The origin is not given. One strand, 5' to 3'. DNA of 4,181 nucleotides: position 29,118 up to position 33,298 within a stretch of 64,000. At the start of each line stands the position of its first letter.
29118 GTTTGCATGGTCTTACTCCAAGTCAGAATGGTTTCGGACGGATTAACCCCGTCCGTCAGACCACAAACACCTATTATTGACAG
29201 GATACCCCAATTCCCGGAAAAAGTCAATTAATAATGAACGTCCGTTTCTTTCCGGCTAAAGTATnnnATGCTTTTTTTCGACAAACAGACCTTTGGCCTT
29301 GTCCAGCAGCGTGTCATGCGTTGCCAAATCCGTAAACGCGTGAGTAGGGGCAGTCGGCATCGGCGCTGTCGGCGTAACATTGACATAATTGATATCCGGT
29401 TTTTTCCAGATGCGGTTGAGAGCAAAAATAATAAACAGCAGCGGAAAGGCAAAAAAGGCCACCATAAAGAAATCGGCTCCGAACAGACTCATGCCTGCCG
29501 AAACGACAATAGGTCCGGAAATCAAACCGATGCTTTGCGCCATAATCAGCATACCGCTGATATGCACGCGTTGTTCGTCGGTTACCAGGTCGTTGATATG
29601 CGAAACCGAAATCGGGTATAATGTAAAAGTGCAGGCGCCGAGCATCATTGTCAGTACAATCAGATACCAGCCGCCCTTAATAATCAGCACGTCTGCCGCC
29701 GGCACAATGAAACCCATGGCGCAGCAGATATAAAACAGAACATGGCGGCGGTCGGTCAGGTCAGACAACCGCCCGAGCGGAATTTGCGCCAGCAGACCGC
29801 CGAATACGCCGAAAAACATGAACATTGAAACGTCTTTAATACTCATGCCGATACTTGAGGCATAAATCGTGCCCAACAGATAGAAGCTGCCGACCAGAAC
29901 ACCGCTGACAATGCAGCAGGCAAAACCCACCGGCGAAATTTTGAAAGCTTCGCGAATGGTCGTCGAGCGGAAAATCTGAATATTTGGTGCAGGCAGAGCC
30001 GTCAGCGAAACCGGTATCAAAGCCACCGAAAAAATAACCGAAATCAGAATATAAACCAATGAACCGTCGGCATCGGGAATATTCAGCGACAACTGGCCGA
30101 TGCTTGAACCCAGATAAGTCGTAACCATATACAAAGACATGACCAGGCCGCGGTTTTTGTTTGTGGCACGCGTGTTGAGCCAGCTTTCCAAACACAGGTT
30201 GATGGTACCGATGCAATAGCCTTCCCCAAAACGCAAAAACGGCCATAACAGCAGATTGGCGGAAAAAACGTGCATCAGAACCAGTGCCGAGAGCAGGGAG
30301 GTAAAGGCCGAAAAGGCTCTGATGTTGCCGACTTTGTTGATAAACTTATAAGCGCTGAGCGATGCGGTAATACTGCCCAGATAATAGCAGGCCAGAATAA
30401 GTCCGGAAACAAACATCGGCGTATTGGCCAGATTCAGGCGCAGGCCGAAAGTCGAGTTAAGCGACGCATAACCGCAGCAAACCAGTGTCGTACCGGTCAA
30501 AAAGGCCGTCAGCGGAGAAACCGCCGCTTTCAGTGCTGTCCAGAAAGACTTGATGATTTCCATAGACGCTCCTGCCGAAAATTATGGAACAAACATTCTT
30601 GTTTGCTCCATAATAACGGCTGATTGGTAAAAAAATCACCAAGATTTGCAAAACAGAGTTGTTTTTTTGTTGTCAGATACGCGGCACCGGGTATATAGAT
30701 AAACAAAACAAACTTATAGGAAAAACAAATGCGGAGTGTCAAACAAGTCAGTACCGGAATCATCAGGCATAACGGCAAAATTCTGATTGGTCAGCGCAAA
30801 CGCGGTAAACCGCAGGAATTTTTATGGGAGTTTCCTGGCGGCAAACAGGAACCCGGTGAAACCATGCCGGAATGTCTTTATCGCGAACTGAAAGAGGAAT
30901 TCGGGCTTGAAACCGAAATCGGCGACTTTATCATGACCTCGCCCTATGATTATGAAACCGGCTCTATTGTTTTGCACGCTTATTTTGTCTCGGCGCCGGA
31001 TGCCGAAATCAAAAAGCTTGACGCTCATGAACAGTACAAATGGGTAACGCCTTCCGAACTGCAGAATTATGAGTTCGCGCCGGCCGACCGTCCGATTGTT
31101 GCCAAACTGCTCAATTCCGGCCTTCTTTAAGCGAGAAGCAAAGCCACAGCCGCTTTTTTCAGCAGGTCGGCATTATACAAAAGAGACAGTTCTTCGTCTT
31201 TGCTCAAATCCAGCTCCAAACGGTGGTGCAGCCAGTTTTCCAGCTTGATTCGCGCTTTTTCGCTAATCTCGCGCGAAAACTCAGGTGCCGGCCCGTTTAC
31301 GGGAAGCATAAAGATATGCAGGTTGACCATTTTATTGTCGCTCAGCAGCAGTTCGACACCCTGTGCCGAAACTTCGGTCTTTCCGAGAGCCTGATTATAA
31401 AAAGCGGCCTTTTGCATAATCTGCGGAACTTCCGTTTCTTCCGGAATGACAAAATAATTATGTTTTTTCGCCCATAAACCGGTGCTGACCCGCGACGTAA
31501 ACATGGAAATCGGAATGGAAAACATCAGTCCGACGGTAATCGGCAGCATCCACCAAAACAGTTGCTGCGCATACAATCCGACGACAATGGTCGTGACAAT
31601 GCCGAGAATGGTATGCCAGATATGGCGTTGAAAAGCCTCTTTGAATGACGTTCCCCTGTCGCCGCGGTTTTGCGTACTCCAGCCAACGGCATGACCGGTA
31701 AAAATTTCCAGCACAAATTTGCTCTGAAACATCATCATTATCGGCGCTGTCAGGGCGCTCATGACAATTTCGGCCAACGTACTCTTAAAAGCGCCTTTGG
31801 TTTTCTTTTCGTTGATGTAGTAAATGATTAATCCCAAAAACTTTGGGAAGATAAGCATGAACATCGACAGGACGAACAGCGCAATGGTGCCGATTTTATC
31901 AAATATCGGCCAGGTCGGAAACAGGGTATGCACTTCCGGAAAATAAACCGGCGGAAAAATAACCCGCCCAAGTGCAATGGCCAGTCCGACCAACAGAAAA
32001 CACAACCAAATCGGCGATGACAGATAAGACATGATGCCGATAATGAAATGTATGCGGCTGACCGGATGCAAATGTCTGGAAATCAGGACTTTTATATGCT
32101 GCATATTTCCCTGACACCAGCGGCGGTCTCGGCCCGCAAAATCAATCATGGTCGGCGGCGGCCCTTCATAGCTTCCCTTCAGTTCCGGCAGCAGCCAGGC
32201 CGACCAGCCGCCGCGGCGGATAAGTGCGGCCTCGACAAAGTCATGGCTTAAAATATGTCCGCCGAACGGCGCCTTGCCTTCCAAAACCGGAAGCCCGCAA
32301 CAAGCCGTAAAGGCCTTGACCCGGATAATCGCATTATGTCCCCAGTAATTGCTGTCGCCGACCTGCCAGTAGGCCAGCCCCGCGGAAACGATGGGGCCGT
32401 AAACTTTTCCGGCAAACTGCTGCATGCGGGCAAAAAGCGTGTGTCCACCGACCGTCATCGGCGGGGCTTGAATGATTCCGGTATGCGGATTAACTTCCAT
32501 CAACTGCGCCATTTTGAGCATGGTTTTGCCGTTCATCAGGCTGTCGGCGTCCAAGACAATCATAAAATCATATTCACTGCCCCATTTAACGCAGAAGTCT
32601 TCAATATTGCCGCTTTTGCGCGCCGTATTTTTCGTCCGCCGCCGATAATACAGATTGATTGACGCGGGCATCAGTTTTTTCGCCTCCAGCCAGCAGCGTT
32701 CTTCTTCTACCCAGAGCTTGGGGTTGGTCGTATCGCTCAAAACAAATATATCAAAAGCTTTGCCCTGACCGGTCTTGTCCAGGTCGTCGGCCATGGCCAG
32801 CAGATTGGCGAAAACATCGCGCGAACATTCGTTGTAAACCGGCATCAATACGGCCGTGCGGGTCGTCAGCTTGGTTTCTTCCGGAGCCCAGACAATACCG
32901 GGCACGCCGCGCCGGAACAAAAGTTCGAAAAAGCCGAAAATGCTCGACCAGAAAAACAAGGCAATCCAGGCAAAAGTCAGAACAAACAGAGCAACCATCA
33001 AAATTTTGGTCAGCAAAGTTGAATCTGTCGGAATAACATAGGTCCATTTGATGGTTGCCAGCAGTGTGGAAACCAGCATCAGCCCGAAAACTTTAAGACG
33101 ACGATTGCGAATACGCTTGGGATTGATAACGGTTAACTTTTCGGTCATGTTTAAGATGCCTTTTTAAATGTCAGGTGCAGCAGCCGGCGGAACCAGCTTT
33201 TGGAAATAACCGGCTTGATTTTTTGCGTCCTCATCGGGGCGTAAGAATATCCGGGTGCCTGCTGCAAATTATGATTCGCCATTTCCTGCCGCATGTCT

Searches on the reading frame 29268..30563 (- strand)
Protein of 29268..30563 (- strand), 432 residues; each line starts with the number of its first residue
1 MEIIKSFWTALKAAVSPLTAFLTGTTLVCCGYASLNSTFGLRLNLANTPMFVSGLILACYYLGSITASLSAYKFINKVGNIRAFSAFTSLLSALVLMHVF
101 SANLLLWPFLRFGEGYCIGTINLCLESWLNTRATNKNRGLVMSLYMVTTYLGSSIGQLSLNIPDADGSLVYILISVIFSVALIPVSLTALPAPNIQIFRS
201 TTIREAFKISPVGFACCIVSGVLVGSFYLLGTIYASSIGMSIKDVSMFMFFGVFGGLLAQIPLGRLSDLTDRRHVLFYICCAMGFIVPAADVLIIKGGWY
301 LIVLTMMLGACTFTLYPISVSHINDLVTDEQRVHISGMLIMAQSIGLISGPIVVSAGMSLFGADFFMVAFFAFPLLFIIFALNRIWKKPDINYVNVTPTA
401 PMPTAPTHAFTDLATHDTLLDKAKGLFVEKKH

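Call 21: search_protein_families(library=pfam, proteins=[window:29268-30563:-], max_evalue=0.00001)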
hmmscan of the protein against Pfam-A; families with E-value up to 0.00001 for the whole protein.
window:29268-30563:- (432 aa): 1 family
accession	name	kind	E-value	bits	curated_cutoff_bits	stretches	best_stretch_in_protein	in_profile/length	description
PF07690.21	MFS_1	-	6.3e-23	81.7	33.4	2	23-286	3-281/347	Major Facilitator Superfamily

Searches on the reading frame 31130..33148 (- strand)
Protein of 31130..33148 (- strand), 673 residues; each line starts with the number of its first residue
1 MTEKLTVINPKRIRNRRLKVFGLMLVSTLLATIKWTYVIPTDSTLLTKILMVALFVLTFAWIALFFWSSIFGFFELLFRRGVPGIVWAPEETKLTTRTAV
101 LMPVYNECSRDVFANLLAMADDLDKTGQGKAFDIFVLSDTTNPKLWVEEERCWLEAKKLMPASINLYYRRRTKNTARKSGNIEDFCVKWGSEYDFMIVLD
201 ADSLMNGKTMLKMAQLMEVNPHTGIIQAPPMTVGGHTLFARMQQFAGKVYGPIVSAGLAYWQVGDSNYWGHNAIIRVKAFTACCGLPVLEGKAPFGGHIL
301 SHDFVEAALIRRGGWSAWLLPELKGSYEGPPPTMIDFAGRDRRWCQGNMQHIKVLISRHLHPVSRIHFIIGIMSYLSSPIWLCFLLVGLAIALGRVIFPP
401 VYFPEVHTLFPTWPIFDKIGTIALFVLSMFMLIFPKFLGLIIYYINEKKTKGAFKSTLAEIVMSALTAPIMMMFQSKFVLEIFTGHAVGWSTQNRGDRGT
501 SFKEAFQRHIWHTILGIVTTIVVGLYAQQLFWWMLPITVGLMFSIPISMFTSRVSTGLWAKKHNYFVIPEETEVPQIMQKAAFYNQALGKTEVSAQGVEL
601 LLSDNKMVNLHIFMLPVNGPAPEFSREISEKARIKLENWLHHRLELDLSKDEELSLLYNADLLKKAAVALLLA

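Call 21: search_protein_families(library=pfam, proteins=[window:31130-33148:-], max_evalue=0.00001)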
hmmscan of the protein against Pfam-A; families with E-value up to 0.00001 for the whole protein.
window:31130-33148:- (673 aa): 3 families
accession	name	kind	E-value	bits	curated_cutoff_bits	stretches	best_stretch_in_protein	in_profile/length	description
PF13632.12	Glyco_trans_2_3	-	8.4e-13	49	27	1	197-392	3-195/198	Glycosyl transferase family group 2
PF13506.12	Glyco_transf_21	-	2.8e-09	37.1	21.7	1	191-344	29-172/174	Glycosyl transferase family 21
PF00535.33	Glycos_transf_2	-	2.7e-08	34.4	23.3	1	100-280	2-164/168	Glycosyl transferase family 2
